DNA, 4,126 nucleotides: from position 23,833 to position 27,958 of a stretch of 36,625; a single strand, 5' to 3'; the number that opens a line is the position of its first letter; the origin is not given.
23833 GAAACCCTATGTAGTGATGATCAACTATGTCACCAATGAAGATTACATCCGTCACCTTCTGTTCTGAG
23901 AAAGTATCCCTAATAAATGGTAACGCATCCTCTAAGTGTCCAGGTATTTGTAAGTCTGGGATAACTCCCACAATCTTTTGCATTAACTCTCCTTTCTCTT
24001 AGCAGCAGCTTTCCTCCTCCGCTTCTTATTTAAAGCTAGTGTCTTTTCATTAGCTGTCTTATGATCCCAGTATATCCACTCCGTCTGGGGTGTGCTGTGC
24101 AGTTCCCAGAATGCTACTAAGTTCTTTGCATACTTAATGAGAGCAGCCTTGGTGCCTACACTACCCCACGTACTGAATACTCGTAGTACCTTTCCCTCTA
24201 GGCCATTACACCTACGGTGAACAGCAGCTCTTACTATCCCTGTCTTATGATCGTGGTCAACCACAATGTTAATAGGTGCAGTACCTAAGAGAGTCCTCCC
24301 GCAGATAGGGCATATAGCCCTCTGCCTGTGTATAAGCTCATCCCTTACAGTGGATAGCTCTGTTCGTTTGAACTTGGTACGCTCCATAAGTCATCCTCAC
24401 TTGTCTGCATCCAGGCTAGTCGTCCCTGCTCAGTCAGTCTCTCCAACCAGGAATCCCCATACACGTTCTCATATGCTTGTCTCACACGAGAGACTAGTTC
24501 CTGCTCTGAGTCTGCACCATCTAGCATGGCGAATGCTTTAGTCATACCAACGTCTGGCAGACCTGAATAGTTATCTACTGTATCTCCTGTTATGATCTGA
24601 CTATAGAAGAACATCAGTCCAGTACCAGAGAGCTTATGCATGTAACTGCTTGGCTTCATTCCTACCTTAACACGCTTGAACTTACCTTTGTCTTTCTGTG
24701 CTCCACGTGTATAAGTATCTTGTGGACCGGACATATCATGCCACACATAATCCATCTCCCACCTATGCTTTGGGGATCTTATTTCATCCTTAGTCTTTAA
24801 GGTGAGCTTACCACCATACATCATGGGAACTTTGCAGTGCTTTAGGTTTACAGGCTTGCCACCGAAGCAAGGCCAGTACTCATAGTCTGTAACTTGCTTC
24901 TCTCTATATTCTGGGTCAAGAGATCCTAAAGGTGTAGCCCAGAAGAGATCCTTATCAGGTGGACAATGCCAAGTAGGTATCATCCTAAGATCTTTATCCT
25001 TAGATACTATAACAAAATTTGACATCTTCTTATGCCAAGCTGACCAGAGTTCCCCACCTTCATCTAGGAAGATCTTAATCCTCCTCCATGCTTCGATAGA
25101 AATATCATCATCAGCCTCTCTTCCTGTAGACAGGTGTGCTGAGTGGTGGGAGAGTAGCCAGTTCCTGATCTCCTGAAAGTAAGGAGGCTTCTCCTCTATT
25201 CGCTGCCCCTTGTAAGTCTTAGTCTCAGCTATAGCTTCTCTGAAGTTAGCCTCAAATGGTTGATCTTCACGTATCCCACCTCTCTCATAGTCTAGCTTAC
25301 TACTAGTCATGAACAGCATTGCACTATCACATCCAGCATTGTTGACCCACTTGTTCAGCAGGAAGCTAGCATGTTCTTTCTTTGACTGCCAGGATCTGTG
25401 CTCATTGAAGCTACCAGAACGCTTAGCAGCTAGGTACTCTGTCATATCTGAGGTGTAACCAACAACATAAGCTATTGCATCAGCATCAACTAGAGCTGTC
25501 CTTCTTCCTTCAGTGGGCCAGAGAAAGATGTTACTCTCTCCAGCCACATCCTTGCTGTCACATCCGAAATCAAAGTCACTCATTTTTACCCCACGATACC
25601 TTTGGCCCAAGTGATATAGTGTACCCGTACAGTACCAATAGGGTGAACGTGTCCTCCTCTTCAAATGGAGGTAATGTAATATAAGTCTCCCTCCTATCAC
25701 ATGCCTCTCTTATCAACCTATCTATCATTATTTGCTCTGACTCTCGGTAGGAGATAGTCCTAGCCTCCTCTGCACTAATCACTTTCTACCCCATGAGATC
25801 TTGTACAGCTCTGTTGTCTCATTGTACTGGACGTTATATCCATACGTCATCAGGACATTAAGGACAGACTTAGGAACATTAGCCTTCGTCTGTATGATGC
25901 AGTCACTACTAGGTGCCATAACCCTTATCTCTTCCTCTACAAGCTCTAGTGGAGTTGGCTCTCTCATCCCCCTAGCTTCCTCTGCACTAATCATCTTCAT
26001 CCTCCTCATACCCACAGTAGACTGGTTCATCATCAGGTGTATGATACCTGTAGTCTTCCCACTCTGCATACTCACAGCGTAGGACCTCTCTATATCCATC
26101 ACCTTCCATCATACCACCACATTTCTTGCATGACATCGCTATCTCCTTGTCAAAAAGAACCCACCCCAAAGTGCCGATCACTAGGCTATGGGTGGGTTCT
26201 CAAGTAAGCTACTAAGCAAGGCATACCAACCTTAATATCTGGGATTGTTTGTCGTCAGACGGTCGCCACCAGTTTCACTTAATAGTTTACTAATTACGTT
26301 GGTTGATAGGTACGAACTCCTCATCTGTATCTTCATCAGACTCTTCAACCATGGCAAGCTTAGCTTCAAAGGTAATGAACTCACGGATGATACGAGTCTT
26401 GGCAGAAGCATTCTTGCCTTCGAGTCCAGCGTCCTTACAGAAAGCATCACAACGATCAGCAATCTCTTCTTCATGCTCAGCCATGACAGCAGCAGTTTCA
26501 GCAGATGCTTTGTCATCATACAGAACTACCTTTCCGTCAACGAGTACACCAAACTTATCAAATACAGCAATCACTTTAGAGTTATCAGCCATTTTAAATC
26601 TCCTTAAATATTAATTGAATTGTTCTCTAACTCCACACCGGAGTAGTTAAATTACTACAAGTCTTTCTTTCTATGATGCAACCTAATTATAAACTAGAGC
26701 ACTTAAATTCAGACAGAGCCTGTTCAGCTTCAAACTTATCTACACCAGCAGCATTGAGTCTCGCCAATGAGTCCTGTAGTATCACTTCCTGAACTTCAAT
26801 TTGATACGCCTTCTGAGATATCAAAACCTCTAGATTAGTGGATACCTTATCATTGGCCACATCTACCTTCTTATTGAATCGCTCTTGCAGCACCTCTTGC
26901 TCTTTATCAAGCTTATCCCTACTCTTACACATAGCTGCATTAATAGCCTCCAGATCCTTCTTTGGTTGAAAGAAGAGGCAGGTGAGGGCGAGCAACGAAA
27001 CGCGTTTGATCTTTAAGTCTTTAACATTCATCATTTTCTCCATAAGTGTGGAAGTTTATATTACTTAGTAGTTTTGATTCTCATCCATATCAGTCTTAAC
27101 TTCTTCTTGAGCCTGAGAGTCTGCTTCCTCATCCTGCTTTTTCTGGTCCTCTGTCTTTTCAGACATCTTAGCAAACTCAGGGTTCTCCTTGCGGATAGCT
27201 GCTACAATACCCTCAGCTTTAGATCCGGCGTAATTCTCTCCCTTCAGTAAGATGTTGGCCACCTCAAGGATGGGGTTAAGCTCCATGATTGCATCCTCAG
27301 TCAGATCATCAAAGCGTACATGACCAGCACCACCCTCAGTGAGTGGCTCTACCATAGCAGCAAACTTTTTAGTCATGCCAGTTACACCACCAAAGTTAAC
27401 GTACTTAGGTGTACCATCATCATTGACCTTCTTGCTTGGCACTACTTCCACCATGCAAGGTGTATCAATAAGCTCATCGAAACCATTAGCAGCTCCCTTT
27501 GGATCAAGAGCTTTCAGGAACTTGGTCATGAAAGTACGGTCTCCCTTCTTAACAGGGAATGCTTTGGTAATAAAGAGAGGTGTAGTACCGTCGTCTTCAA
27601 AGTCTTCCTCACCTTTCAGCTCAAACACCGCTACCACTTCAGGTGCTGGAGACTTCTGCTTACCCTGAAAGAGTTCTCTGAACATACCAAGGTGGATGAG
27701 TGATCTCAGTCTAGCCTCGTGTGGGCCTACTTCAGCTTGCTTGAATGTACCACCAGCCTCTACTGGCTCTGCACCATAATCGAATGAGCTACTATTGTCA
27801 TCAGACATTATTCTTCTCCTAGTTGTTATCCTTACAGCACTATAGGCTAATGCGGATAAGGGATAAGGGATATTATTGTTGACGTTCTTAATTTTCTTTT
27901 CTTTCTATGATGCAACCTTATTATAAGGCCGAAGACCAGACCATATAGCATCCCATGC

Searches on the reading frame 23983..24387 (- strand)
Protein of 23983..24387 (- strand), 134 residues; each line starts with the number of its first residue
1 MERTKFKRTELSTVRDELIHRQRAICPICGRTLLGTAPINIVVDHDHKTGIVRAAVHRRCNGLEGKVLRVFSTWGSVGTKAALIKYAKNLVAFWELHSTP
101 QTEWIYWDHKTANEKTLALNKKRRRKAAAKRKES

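Call 81: search_protein_families(library=pfam, proteins=[window:23983-24387:-], max_evalue=0.01)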
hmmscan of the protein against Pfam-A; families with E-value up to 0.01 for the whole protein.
window:23983-24387:- (134 aa): 1 family
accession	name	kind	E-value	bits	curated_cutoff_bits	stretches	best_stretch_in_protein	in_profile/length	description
PF02945.21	Endonuclease_7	-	3.7e-11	43.2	23.6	1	14-67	14-66/82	Recombination endonuclease VII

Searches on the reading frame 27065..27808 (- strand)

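Call 12: search_protein_families(library=phrogs, proteins=[window:27065-27808:-], max_evalue=0.001)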
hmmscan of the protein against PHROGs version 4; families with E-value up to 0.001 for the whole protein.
window:27065-27808:- (247 aa): 2 families
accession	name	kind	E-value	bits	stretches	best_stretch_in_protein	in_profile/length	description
phrog_862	-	unknown function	8.5e-39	135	1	17-238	24-268/276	-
phrog_2544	-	unknown function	1.8e-07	32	1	108-239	209-340/362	-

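Call 81: search_protein_families(library=pfam, proteins=[window:27065-27808:-], max_evalue=0.01)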
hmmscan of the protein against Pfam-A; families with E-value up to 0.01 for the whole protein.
window:27065-27808:- (247 aa): 0 families
